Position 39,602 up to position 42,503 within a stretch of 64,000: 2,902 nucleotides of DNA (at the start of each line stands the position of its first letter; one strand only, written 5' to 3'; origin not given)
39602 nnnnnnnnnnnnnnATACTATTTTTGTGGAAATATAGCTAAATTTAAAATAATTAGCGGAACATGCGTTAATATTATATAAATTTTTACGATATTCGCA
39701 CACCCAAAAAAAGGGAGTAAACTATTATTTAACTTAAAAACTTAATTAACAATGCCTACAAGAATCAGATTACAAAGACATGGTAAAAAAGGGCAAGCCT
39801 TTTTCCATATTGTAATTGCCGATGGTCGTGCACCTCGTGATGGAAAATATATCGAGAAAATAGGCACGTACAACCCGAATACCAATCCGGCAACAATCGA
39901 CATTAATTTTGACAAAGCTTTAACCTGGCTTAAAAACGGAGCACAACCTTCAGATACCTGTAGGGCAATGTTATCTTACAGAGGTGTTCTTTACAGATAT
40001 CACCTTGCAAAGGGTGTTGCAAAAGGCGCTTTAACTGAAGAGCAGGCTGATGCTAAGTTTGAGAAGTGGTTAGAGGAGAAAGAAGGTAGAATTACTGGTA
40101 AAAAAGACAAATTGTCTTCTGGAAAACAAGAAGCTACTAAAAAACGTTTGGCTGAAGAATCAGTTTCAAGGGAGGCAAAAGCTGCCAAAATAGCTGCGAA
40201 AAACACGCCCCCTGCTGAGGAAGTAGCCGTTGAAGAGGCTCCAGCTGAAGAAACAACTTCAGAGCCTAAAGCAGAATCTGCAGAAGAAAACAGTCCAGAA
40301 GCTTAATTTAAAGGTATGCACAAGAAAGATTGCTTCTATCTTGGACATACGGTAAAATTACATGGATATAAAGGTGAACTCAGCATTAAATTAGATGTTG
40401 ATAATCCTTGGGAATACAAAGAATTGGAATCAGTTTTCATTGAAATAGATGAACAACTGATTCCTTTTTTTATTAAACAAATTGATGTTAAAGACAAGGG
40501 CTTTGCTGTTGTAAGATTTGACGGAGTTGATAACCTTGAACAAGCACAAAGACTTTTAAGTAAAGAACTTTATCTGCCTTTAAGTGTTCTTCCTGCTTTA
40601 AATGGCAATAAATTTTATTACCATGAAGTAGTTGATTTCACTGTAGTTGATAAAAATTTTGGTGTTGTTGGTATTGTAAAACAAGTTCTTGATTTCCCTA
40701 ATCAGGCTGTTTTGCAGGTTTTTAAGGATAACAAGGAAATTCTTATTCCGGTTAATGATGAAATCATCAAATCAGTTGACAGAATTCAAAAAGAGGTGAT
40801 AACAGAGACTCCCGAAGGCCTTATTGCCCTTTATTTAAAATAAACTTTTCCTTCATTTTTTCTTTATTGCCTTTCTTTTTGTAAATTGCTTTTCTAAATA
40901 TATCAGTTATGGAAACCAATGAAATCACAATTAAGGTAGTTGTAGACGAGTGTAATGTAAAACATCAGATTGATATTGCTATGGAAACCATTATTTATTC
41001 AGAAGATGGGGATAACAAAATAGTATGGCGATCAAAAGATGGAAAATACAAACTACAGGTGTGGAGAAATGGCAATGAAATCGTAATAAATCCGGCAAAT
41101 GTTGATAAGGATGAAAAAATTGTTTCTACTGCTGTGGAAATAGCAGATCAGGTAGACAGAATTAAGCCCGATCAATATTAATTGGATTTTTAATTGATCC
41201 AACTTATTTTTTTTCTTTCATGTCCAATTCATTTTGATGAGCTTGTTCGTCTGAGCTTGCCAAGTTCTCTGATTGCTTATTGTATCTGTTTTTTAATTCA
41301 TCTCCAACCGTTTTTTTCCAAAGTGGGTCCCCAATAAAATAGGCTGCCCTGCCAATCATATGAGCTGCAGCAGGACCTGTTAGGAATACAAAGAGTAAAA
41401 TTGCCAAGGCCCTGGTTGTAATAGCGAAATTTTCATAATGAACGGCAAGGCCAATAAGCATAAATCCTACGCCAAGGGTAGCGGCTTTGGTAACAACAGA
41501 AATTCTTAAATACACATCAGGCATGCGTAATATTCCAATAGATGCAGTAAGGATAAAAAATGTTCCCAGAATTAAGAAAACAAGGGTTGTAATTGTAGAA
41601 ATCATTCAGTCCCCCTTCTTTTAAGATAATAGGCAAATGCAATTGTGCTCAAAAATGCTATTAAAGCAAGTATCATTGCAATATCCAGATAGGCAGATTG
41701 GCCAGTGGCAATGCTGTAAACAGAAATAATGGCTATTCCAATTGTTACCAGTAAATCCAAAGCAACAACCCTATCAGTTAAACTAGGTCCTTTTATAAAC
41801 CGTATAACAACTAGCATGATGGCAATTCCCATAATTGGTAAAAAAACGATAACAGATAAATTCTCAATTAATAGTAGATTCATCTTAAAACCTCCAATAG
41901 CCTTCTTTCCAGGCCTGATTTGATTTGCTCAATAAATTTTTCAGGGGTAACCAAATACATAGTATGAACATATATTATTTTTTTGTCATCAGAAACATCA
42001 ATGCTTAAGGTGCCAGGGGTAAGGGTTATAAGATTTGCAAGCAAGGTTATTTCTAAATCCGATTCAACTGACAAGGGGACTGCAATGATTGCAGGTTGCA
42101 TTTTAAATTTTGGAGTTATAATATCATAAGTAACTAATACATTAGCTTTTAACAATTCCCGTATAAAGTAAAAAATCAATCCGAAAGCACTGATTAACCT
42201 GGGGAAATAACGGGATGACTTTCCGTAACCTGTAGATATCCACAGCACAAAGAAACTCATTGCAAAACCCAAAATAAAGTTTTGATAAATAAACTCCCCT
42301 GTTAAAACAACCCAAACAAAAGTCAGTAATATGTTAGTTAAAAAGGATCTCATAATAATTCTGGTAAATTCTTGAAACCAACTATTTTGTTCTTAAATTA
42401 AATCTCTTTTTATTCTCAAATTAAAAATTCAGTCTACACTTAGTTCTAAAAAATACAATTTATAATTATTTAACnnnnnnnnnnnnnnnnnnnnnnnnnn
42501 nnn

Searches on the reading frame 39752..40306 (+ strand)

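Call 86: search_protein_families(library=pfam, proteins=[window:39752-40306:+], max_evalue=0.00001)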
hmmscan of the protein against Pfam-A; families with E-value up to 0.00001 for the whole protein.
window:39752-40306:+ (184 aa): 1 family
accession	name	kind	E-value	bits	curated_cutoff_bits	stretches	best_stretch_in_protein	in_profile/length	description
PF00886.24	Ribosomal_S16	-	2.7e-24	85.3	27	1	9-67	1-62/62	Ribosomal protein S16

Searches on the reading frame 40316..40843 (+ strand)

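Call 86: search_protein_families(library=pfam, proteins=[window:40316-40843:+], max_evalue=0.00001)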
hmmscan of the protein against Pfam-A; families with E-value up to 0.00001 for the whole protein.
window:40316-40843:+ (175 aa): 3 families
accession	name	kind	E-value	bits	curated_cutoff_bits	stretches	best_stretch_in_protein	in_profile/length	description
PF01782.24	RimM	-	7.7e-13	48.9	23.5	1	10-88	3-81/84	RimM N-terminal domain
PF24986.1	PRC_RimM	-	4.9e-12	45.8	27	1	103-169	2-69/69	RimM PRC barrel domain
PF05239.21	PRC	-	8.3e-06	26.2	21.2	0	98-169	2-77/78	PRC-barrel domain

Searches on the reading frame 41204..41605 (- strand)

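Call 86: search_protein_families(library=pfam, proteins=[window:41204-41605:-], max_evalue=0.00001)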
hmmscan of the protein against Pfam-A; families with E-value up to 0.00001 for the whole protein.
window:41204-41605:- (133 aa): 1 family
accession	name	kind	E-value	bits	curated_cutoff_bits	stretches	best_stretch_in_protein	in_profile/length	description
PF03334.19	PhaG_MnhG_YufB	-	9.4e-26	90.3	23.4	1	10-89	1-80/80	Na+/H+ antiporter subunit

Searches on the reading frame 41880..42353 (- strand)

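Call 86: search_protein_families(library=pfam, proteins=[window:41880-42353:-], max_evalue=0.00001)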
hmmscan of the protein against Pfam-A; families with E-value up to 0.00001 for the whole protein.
window:41880-42353:- (157 aa): 1 family
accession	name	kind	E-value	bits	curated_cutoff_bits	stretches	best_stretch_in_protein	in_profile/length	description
PF01899.21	MNHE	-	7.3e-46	156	27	1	7-155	1-145/145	Na+/H+ ion antiporter subunit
